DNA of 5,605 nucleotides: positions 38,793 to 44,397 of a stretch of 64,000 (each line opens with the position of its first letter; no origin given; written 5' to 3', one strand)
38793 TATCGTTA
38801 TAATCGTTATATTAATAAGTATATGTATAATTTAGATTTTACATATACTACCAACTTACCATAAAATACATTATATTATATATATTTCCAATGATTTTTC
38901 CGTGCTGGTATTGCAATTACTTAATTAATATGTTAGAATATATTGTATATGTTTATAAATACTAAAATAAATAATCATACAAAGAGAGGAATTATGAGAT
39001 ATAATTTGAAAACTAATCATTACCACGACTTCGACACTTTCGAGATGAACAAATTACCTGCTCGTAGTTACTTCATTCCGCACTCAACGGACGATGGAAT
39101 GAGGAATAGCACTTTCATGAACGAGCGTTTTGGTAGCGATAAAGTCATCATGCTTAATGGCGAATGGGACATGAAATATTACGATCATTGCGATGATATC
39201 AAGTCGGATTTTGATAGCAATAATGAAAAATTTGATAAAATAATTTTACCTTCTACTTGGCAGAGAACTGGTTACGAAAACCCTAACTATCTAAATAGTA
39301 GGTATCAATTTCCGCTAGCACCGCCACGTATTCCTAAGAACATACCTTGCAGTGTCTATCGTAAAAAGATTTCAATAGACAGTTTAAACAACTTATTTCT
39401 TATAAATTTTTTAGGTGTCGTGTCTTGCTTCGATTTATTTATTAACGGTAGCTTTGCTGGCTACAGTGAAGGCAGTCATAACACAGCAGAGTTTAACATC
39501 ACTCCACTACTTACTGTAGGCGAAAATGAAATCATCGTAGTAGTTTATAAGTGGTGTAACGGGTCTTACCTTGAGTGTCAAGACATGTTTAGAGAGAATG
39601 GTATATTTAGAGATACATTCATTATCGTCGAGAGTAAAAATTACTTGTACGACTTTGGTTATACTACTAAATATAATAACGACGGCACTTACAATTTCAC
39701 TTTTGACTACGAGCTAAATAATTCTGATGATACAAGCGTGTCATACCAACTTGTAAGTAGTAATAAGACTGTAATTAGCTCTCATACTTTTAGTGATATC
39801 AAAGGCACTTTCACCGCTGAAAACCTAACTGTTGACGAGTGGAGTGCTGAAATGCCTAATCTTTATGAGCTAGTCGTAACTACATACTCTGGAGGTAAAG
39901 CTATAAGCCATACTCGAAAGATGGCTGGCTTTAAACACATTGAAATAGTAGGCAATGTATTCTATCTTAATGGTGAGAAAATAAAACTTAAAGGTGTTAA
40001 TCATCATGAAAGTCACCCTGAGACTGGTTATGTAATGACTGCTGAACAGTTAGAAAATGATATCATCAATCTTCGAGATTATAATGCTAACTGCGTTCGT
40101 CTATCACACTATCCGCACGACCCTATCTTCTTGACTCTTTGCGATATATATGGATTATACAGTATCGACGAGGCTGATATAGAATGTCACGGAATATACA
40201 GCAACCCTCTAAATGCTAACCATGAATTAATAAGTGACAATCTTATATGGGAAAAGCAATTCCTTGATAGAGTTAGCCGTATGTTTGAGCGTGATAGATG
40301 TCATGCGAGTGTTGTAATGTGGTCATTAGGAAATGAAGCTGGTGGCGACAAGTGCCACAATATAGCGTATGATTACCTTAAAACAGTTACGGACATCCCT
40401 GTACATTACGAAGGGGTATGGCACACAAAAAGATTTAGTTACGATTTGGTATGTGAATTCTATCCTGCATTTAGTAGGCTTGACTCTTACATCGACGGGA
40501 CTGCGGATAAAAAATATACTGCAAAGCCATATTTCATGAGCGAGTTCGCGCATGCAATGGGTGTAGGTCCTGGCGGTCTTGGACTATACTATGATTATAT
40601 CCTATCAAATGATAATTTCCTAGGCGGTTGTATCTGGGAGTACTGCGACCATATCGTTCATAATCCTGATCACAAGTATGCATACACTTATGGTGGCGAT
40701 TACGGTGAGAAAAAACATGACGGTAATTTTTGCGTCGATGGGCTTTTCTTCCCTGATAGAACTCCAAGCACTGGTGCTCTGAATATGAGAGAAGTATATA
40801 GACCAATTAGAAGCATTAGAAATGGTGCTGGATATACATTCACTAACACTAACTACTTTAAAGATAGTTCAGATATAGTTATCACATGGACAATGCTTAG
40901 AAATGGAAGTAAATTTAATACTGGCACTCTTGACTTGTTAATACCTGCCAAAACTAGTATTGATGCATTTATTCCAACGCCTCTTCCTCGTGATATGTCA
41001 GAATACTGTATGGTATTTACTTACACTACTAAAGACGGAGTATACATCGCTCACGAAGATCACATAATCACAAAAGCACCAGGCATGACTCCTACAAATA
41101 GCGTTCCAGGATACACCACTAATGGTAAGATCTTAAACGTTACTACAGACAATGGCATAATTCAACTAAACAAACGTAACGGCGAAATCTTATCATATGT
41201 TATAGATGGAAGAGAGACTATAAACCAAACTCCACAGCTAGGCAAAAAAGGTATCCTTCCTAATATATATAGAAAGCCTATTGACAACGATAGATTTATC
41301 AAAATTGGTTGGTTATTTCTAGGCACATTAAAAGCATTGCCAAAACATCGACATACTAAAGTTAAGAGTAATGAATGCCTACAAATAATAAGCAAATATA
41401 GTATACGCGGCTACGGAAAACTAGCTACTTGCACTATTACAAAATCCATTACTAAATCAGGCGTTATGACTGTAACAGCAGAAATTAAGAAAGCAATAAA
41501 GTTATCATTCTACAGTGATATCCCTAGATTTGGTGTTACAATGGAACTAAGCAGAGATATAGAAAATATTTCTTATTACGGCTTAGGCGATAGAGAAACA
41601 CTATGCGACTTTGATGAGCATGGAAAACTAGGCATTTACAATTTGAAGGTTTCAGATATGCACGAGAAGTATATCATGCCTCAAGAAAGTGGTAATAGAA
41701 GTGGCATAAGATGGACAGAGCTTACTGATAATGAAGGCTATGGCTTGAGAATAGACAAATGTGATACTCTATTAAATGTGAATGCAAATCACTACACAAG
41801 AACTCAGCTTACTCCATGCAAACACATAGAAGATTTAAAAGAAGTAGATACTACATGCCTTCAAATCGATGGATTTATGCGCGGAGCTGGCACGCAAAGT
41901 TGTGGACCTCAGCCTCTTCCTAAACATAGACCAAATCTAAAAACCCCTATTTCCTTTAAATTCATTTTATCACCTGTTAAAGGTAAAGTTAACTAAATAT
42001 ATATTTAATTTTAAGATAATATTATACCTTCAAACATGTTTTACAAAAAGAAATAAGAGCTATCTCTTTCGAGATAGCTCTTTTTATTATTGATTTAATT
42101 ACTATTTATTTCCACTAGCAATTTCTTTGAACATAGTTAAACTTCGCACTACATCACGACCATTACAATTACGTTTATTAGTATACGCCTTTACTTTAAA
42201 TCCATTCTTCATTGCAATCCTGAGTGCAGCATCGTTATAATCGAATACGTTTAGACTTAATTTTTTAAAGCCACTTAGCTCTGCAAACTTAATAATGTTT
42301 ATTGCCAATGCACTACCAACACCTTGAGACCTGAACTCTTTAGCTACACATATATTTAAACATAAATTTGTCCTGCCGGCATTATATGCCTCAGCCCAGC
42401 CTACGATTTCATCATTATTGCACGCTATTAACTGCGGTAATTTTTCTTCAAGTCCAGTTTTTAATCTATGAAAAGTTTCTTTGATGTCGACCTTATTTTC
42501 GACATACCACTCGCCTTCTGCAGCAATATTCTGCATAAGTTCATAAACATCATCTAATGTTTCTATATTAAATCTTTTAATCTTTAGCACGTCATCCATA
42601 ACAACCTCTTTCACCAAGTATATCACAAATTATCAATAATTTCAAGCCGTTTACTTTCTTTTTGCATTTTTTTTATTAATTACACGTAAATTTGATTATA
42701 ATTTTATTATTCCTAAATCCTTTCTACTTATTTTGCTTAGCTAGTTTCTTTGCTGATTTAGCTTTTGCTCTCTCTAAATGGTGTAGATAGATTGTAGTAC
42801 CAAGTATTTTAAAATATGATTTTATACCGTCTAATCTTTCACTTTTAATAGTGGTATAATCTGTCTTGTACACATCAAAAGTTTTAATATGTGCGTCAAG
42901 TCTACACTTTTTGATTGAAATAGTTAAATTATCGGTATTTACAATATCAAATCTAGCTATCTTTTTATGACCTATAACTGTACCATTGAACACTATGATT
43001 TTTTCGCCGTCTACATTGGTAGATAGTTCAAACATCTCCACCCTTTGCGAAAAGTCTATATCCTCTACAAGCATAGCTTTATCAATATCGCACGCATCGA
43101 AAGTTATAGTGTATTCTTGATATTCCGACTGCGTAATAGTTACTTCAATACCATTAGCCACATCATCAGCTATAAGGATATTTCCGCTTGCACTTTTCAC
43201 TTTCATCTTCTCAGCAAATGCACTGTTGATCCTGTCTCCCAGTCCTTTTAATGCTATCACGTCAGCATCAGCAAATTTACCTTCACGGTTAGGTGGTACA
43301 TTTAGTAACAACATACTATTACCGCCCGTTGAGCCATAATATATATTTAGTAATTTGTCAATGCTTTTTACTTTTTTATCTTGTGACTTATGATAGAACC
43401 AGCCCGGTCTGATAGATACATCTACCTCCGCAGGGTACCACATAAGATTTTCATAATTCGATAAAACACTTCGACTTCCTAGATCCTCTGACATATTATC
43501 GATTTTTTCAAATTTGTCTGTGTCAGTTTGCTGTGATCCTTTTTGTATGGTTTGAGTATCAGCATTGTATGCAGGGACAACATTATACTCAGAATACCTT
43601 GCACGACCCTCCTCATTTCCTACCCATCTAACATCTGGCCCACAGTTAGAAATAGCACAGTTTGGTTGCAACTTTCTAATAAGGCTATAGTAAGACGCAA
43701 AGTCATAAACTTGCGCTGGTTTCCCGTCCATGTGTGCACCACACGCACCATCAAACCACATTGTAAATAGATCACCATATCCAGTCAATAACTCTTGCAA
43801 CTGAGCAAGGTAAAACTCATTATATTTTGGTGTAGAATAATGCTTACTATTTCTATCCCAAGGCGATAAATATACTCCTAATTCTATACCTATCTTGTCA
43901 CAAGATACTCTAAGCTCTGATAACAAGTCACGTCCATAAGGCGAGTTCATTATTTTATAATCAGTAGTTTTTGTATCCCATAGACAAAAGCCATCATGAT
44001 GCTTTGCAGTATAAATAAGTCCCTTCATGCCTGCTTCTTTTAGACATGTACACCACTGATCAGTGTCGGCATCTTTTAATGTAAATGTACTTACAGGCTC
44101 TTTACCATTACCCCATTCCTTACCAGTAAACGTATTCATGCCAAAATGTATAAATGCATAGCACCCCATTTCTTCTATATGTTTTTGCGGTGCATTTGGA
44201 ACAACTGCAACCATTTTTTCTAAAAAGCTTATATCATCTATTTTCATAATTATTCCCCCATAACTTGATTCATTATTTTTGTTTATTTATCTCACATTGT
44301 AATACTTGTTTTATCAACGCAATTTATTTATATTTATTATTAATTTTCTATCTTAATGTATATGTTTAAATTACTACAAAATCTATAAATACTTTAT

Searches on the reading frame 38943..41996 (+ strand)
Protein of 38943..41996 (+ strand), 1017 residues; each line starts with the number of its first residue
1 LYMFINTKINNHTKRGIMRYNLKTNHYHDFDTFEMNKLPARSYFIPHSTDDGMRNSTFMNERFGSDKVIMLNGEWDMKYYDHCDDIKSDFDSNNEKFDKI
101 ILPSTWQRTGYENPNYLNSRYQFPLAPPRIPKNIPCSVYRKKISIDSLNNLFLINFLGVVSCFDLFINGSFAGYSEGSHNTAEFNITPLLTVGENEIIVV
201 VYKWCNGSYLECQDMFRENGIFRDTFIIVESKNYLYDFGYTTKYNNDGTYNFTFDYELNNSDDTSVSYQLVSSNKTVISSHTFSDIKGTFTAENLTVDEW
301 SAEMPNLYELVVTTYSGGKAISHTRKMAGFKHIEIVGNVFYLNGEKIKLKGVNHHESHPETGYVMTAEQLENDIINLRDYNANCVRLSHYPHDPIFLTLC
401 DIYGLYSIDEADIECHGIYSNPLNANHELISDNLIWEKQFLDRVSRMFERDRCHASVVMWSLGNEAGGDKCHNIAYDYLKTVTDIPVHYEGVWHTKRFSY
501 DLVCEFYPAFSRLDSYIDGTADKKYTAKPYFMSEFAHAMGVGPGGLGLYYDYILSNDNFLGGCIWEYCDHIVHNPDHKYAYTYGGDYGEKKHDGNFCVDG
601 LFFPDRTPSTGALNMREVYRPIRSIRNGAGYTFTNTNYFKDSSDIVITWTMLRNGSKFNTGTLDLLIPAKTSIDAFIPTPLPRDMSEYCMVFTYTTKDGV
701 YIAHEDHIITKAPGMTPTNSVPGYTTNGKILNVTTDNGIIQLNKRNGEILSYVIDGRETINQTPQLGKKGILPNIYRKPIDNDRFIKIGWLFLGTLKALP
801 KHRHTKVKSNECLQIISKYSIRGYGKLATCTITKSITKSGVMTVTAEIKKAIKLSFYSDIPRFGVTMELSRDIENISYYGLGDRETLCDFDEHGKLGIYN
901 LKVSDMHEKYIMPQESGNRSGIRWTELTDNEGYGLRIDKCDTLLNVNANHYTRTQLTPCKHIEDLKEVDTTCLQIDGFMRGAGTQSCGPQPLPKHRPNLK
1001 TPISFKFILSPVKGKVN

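Call 61: search_protein_families(library=pfam, proteins=[window:38943-41996:+], max_evalue=0.00001)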
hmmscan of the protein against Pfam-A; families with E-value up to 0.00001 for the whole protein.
window:38943-41996:+ (1017 aa): 5 families
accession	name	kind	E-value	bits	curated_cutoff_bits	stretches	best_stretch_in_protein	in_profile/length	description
PF02836.23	Glyco_hydro_2_C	-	1.4e-73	248.1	21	1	333-622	1-300/302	Glycosyl hydrolases family 2, TIM barrel domain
PF02929.23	Bgal_small_N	-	2.1e-56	191.8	25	1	737-1009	4-248/248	Beta galactosidase small chain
PF02837.24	Glyco_hydro_2_N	-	3.1e-28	99.3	28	1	71-227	4-165/169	Glycosyl hydrolases family 2, sugar binding domain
PF16353.11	LacZ_4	-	4.6e-09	36.9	27.3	1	632-710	2-80/87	Beta-galactosidase, domain 4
PF00703.27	Glyco_hydro_2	-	5.4e-08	34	23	1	234-331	2-109/109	Glycosyl hydrolases family 2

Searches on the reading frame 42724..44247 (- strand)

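Call 61: search_protein_families(library=pfam, proteins=[window:42724-44247:-], max_evalue=0.00001)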
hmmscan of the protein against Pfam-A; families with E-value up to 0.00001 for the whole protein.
window:42724-44247:- (507 aa): 1 family
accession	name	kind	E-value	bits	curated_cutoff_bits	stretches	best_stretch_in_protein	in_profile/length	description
PF01120.23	Alpha_L_fucos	-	1.9e-36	126.7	25.2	1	51-338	85-338/345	Alpha-L-fucosidase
